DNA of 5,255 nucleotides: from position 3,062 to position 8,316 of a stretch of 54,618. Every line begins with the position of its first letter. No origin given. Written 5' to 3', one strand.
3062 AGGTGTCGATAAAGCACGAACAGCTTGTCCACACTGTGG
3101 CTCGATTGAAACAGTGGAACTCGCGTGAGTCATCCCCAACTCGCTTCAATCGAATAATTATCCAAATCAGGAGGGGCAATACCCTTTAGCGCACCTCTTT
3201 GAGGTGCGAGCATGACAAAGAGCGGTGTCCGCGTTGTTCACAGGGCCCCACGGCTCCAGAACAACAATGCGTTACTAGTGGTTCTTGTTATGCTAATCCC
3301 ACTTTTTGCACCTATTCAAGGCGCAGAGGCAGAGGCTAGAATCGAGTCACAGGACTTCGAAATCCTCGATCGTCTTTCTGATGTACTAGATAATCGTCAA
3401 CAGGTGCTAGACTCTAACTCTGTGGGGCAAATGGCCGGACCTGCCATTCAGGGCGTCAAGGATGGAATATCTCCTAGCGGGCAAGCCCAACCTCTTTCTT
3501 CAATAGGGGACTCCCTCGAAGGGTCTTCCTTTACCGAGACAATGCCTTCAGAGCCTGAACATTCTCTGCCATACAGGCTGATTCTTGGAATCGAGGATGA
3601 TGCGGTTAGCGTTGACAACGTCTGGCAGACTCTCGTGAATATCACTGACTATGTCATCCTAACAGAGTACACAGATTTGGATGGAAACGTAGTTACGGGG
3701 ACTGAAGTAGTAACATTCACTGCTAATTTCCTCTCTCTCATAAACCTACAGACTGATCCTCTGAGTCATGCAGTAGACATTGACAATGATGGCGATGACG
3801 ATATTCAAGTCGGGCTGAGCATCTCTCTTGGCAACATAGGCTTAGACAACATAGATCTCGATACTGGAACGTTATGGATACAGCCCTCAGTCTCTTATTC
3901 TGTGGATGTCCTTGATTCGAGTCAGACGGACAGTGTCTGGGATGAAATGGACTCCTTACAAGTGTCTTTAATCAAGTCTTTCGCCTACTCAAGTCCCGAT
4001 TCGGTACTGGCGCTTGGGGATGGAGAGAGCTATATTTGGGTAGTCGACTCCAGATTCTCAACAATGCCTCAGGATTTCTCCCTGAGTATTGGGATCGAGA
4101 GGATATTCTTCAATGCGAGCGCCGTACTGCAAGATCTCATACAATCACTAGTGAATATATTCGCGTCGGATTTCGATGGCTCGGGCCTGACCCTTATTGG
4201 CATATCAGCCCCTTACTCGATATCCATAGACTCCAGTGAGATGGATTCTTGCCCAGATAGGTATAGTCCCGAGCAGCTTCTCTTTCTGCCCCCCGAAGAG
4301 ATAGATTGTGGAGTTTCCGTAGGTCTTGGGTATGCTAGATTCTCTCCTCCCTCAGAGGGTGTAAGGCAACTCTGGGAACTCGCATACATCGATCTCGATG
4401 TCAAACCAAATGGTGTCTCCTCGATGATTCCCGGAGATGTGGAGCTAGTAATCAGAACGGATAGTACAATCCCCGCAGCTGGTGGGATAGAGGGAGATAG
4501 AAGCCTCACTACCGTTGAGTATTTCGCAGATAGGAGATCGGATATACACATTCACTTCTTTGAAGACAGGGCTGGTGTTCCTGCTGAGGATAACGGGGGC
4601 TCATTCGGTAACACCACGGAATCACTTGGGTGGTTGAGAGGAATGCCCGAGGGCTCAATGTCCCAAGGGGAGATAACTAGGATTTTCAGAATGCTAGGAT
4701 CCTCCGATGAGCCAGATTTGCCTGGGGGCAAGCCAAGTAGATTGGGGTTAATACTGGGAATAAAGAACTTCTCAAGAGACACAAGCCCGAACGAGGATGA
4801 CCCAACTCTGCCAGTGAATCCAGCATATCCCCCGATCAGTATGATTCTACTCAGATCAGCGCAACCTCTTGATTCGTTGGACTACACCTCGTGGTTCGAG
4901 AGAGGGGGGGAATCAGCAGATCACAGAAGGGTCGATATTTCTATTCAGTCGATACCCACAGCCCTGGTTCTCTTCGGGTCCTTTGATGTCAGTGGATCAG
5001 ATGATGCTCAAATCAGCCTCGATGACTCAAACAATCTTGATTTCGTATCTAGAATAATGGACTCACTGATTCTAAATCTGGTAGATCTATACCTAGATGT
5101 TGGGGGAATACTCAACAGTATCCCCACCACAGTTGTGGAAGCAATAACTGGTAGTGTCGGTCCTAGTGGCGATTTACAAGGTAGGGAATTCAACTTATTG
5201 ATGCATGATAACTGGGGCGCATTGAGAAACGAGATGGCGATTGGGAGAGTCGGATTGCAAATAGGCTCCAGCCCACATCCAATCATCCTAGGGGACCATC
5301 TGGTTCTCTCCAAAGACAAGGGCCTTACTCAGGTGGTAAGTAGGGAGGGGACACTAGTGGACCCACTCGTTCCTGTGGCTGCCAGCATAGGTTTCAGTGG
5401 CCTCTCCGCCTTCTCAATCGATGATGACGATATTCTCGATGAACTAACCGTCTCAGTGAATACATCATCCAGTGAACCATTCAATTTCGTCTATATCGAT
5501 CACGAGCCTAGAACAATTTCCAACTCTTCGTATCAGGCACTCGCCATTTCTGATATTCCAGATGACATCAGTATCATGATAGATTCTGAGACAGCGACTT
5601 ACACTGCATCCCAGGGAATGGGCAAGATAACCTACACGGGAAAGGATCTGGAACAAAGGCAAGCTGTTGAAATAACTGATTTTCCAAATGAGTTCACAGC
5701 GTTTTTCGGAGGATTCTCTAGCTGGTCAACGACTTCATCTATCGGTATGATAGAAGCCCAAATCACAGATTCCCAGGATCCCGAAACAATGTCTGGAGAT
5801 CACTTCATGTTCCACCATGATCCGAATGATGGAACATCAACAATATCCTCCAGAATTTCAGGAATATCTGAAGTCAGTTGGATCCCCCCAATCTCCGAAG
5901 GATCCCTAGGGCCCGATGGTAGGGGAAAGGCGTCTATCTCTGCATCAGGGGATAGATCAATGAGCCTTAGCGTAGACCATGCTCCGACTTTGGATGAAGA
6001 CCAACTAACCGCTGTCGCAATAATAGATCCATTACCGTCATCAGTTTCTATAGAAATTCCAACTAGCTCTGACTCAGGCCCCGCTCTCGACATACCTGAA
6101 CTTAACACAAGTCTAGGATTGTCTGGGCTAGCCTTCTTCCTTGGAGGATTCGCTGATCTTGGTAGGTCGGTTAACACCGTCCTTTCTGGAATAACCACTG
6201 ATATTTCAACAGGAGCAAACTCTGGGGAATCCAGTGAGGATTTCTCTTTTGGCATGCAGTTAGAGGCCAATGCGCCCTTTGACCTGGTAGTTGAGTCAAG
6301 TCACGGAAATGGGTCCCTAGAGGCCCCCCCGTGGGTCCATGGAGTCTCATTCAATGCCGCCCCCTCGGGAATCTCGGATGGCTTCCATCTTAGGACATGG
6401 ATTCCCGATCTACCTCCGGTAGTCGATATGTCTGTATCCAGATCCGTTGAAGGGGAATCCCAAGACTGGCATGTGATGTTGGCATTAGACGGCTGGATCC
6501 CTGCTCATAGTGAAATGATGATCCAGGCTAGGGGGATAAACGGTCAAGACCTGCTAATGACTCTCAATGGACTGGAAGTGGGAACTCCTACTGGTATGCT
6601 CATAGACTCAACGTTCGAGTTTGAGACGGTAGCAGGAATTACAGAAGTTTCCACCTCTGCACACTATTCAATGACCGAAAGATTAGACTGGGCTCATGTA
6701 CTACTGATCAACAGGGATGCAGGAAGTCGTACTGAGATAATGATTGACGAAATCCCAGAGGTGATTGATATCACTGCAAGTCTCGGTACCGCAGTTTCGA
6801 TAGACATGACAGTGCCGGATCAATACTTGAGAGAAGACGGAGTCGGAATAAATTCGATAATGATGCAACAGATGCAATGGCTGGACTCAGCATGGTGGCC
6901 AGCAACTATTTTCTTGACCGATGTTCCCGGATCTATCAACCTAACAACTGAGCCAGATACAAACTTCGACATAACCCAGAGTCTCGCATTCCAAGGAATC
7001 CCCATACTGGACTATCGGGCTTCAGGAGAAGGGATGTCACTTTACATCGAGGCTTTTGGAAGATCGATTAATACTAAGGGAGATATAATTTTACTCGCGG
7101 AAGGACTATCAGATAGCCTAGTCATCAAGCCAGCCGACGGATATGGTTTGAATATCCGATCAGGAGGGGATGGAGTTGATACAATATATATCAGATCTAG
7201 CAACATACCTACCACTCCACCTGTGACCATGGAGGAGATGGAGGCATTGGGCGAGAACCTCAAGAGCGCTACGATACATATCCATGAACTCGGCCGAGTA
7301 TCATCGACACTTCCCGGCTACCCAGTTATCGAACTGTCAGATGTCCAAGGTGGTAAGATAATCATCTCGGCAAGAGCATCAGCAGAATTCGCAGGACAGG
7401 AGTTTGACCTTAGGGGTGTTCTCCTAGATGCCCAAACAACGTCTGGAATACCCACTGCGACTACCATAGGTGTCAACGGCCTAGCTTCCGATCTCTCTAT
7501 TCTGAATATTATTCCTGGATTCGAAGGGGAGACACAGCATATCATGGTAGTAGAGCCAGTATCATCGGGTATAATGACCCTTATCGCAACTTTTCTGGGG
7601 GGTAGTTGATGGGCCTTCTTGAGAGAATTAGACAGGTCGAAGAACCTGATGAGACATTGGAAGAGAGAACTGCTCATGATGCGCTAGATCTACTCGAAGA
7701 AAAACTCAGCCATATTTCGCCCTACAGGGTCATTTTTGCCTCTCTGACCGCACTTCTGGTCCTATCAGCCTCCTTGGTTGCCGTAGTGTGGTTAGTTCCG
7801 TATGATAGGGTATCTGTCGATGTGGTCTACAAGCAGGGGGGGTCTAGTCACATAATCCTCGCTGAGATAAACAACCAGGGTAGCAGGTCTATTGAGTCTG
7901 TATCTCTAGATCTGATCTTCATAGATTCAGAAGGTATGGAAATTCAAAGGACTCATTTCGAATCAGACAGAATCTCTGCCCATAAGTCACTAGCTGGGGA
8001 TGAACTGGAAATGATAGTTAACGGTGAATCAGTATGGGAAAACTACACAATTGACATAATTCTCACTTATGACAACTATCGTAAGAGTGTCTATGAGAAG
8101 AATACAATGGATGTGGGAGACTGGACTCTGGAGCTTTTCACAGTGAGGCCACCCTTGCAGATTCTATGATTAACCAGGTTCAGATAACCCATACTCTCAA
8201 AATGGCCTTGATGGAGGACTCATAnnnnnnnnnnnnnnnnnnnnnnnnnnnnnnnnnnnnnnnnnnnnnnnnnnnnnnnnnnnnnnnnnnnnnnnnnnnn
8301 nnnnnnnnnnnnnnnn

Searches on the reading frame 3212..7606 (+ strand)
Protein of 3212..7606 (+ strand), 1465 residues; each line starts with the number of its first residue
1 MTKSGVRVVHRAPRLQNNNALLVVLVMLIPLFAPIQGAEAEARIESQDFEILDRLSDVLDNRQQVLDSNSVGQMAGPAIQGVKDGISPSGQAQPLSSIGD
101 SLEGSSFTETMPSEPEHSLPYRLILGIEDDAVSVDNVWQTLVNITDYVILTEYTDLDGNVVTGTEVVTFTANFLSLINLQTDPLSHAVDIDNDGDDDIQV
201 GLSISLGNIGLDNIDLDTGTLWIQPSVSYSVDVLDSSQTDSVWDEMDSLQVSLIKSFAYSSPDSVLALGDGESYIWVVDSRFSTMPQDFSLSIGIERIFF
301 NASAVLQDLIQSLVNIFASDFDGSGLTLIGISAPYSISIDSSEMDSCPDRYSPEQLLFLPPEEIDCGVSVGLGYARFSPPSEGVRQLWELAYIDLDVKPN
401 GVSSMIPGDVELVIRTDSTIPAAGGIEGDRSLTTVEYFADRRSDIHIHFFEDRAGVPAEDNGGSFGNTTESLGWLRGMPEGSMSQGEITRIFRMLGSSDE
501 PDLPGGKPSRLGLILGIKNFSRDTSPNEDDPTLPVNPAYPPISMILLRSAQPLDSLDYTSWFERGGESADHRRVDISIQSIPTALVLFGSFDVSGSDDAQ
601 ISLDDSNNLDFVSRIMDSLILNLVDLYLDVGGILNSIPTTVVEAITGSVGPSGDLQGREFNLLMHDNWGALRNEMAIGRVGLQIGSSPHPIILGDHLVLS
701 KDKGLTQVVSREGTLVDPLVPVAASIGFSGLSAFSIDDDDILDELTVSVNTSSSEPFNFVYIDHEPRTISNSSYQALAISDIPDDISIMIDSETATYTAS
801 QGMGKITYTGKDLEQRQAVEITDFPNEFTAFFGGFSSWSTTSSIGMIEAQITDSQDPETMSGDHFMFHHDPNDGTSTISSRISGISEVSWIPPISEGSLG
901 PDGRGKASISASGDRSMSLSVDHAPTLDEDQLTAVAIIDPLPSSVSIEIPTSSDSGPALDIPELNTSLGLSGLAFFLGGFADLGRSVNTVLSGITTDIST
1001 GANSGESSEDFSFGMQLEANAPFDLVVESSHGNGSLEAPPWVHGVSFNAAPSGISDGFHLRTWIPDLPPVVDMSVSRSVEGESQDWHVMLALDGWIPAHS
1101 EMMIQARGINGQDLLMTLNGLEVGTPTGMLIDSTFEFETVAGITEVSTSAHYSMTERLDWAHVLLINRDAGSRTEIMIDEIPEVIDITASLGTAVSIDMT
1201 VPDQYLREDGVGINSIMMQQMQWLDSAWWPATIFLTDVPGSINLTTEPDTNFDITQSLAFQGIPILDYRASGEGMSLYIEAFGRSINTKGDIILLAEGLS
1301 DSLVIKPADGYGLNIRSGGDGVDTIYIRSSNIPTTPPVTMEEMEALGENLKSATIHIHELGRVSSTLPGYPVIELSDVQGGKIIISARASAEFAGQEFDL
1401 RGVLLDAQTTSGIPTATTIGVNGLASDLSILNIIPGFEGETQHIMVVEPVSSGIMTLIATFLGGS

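Call 3: search_protein_families(library=pfam, proteins=[window:3212-7606:+], max_evalue=1)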
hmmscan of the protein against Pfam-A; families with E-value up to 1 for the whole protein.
window:3212-7606:+ (1465 aa): 0 families

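Call 52: search_protein_families(library=ncbifam, proteins=[window:3212-7606:+], max_evalue=0.1)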
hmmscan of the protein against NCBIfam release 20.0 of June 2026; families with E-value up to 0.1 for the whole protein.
window:3212-7606:+ (1465 aa): 1 family
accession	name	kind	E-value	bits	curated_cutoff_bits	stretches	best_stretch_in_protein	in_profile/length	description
NF004039.0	PRK05529.1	equivalog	0.061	12.5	353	0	740-796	142-200/255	cell division protein FtsQ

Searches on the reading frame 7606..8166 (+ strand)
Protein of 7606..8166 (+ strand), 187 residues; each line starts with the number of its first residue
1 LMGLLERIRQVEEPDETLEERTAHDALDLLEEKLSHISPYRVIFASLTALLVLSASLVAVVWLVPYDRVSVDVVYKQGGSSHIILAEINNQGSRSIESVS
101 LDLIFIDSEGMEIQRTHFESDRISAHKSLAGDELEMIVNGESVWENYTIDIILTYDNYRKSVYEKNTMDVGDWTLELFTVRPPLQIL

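Call 3: search_protein_families(library=pfam, proteins=[window:7606-8166:+], max_evalue=1)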
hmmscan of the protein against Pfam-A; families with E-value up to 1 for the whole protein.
window:7606-8166:+ (187 aa): 1 family
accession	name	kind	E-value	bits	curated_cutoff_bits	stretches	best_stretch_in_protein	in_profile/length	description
PF15543.11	Ntox5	-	0.21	11.9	25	1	112-180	53-119/142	Bacterial toxin 5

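Call 44: search_protein_families(library=pfam, proteins=[window:7606-8166:+], max_evalue=5)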
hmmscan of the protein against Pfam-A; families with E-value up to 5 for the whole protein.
seq(187 aa): 1 family
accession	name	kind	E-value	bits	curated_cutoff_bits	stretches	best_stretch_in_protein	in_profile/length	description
PF15543.11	Ntox5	-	0.21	11.9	25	1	112-180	53-119/142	Bacterial toxin 5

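Call 52: search_protein_families(library=ncbifam, proteins=[window:7606-8166:+], max_evalue=0.1)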
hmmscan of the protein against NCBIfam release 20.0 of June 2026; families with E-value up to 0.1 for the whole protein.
window:7606-8166:+ (187 aa): 1 family
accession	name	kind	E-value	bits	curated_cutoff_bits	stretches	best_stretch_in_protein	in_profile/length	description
NF038353.1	FxLYD_dom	domain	0.017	15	23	1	83-125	5-47/71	FxLYD domain-containing protein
